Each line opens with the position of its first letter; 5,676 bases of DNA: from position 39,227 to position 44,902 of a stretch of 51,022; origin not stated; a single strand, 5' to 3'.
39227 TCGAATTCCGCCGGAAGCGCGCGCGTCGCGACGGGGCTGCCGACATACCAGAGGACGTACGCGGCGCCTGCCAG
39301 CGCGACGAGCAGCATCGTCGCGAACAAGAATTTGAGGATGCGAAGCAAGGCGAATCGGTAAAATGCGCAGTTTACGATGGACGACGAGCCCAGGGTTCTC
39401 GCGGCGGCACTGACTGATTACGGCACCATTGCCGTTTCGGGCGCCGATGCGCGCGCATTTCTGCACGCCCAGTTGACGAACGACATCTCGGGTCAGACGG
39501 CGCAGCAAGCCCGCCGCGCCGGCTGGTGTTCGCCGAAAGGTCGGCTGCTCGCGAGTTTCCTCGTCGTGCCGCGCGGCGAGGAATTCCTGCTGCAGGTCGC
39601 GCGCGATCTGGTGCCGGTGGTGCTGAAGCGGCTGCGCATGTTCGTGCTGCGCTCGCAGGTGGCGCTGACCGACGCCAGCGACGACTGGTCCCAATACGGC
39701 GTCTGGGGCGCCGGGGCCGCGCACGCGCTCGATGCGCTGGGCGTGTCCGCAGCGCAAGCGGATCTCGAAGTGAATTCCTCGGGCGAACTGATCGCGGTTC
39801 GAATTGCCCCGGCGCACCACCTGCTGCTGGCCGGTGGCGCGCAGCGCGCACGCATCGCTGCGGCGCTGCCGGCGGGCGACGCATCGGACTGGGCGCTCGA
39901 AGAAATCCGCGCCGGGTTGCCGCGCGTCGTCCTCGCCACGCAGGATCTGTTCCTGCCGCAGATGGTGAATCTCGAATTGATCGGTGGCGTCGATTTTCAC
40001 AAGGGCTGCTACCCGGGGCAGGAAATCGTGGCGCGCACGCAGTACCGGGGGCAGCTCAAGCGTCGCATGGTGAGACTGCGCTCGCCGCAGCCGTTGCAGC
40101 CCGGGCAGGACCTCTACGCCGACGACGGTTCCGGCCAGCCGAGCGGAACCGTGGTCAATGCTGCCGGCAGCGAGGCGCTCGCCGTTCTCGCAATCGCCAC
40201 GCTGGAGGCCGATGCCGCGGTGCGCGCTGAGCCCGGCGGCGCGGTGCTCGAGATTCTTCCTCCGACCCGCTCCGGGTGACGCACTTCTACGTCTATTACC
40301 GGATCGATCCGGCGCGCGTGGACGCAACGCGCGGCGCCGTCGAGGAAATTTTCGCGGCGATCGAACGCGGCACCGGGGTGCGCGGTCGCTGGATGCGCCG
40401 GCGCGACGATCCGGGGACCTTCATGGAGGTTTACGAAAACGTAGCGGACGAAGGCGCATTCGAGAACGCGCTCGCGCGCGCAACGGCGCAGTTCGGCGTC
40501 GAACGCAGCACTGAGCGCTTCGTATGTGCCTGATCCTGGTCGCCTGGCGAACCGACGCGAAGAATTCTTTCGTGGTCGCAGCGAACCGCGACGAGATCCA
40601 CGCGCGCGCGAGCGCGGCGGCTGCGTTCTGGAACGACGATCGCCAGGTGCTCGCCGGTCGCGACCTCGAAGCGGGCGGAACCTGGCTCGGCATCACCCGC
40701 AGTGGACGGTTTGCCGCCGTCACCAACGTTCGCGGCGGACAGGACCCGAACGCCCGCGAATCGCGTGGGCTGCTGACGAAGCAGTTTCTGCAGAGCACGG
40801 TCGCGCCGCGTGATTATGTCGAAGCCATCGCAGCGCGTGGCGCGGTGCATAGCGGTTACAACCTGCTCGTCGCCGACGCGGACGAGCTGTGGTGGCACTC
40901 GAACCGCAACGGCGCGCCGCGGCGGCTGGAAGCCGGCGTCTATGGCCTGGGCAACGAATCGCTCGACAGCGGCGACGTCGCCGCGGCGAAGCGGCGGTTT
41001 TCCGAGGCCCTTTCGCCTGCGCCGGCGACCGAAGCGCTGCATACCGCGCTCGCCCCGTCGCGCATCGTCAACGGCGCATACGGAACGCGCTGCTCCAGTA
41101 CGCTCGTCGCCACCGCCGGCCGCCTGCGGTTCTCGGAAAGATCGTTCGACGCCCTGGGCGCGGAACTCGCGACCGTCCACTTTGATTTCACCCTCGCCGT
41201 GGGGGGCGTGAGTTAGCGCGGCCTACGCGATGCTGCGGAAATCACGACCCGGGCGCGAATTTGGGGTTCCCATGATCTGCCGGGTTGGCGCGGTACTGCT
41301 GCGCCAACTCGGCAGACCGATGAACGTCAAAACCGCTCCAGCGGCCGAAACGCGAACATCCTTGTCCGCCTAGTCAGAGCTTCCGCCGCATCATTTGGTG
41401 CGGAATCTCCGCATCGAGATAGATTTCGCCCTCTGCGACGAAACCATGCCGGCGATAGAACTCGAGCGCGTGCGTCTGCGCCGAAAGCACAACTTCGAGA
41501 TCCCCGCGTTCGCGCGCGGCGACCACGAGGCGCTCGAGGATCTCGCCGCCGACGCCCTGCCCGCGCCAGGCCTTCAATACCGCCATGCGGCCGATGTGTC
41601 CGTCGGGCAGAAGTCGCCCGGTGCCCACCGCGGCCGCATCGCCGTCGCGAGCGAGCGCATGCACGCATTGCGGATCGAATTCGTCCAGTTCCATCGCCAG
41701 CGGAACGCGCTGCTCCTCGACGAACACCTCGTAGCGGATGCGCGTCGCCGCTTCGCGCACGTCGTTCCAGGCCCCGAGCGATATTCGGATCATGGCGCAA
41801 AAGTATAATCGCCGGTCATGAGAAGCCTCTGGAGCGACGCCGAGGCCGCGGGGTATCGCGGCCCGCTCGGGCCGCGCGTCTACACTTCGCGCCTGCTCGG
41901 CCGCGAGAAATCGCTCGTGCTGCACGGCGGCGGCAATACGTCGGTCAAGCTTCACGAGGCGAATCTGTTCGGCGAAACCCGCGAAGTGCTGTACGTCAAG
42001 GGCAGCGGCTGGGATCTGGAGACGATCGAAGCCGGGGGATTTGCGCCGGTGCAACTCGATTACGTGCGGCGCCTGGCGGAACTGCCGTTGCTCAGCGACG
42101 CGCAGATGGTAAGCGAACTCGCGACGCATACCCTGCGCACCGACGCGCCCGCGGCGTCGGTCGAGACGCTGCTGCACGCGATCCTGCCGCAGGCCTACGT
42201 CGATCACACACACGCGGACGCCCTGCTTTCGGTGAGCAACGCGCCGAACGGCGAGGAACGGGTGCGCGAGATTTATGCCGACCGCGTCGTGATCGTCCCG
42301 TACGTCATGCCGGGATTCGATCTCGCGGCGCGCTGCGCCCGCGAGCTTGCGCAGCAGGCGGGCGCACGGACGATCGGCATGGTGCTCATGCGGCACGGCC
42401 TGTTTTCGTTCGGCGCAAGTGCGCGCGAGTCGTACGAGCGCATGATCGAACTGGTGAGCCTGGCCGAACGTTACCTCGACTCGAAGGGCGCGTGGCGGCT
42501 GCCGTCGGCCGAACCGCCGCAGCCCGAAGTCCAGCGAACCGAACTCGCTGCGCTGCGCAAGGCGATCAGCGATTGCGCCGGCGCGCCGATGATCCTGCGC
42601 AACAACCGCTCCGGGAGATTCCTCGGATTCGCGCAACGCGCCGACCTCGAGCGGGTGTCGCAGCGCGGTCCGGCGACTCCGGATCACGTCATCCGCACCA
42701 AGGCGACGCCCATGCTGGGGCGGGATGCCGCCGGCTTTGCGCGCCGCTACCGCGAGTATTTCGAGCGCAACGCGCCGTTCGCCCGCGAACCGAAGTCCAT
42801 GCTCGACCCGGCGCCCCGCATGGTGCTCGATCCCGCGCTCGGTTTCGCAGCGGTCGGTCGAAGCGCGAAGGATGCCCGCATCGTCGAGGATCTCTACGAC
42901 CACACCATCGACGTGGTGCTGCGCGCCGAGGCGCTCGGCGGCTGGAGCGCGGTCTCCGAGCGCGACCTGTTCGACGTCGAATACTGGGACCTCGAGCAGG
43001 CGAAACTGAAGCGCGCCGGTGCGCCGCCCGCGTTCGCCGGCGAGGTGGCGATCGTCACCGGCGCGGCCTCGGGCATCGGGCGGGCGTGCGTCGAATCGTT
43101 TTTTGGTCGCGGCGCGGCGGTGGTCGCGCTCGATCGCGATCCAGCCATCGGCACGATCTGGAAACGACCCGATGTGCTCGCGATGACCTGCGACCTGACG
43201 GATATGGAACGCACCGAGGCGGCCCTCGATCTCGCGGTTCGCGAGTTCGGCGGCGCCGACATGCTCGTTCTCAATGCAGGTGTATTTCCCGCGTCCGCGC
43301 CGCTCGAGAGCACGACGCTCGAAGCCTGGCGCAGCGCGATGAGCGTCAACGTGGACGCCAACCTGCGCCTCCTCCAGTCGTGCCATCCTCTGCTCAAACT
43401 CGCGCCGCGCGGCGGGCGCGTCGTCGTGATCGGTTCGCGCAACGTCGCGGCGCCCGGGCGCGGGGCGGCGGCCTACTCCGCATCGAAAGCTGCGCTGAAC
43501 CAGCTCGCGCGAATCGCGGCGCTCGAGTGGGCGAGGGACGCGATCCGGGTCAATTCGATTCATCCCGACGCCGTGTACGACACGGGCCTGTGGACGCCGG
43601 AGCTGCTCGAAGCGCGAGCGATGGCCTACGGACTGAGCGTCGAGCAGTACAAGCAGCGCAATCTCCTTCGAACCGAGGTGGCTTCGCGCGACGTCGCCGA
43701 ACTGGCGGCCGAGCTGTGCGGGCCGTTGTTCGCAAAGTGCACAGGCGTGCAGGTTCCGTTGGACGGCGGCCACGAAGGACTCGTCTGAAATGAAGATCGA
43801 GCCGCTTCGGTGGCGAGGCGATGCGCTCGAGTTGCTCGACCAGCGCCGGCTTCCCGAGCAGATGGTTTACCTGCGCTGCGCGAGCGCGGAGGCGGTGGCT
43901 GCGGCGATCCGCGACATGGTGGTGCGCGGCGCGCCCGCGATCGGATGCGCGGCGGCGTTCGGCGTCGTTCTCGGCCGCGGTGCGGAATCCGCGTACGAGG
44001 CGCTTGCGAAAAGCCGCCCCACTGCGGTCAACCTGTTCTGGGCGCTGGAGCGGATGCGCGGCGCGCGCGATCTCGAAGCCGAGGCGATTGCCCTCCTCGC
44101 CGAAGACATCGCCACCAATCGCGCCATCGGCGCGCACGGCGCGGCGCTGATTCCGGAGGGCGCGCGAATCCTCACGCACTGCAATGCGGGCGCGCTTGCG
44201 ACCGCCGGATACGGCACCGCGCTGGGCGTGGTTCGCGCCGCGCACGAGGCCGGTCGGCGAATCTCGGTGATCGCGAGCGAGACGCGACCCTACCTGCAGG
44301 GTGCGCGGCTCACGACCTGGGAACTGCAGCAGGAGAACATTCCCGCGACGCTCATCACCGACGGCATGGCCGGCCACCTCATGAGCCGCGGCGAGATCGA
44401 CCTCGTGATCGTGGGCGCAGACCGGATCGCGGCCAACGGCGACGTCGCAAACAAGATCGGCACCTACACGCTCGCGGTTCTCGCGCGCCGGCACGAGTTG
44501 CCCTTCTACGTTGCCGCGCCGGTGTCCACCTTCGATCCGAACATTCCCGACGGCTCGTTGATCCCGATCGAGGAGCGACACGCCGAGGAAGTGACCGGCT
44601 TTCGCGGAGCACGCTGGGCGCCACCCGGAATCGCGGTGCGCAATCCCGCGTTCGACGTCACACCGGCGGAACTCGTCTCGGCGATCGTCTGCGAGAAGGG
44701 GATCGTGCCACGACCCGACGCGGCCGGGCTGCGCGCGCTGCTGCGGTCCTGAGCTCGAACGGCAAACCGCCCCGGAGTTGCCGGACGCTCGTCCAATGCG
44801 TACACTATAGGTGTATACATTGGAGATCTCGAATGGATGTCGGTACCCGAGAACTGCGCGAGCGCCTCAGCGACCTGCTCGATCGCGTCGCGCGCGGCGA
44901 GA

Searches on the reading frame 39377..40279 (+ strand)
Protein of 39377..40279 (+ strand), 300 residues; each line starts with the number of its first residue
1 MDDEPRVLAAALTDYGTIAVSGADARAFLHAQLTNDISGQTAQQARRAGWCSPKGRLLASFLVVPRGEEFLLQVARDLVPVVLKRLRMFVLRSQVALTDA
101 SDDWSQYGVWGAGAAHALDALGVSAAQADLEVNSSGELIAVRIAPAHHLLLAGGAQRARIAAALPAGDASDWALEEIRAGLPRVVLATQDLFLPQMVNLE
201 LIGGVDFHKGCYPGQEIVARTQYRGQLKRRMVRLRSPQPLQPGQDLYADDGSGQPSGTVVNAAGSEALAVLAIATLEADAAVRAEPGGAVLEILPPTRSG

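Call 17: search_protein_families(library=pfam, proteins=[window:39377-40279:+], max_evalue=0.001)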
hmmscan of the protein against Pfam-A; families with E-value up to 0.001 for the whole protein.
window:39377-40279:+ (300 aa): 2 families
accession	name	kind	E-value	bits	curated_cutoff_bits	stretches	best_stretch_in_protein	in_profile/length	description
PF01571.26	GCV_T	-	1.5e-10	41.2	25.6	1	14-135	47-169/255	Aminomethyltransferase folate-binding domain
PF25455.1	Beta-barrel_CAF17_C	-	1.6e-05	25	25.7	1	227-296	1-65/70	CAF17, C-terminal beta-barrel domain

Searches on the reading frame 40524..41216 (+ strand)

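Call 17: search_protein_families(library=pfam, proteins=[window:40524-41216:+], max_evalue=0.001)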
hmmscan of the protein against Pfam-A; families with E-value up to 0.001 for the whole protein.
window:40524-41216:+ (230 aa): 1 family
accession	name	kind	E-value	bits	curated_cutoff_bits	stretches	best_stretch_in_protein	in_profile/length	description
PF05742.17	TANGO2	-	5e-47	161.6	22.6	1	1-164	1-177/257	Transport and Golgi organisation 2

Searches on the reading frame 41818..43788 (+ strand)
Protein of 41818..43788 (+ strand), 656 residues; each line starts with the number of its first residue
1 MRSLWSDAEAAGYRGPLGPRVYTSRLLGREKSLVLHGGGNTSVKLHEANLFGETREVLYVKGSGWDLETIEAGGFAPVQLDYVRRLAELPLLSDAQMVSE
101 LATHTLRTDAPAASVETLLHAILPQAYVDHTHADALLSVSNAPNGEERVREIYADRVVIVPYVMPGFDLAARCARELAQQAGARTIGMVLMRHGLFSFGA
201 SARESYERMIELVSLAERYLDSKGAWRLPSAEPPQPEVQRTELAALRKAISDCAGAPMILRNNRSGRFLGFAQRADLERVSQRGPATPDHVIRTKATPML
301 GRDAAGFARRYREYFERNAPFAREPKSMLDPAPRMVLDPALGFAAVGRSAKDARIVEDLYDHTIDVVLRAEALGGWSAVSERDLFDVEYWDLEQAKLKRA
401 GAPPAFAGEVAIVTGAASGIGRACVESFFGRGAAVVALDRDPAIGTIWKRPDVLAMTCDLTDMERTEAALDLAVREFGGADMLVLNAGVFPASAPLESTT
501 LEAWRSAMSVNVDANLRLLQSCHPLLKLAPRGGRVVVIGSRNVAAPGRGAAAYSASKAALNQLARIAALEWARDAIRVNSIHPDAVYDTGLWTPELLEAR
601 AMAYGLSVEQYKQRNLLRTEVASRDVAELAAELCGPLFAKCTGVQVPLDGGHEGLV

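Call 17: search_protein_families(library=pfam, proteins=[window:41818-43788:+], max_evalue=0.001)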
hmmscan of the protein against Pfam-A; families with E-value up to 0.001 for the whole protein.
window:41818-43788:+ (656 aa): 5 families
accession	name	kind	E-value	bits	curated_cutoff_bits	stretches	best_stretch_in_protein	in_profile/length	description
PF00106.31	adh_short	-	1.2e-39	136.3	26.6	1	410-592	2-187/195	short chain dehydrogenase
PF13561.12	adh_short_C2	-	4.3e-39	134.9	27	1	415-651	1-234/236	Enoyl-(Acyl carrier protein) reductase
PF00596.27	Aldolase_II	-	1.8e-21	77.3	22.2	1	22-220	5-183/183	Class II Aldolase and Adducin N-terminal domain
PF01370.27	Epimerase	-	1.5e-06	28.2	20.9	1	412-574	2-163/240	NAD dependent epimerase/dehydratase family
PF08659.16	KR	-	3.2e-06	27.6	22.6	1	412-565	4-161/180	KR domain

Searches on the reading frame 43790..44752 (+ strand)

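Call 17: search_protein_families(library=pfam, proteins=[window:43790-44752:+], max_evalue=0.001)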
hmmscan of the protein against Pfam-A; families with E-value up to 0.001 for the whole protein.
window:43790-44752:+ (320 aa): 1 family
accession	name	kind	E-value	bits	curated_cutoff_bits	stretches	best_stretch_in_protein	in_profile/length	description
PF01008.23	IF-2B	-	1.3e-80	271.1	22.4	1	66-307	36-279/280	Initiation factor 2 subunit family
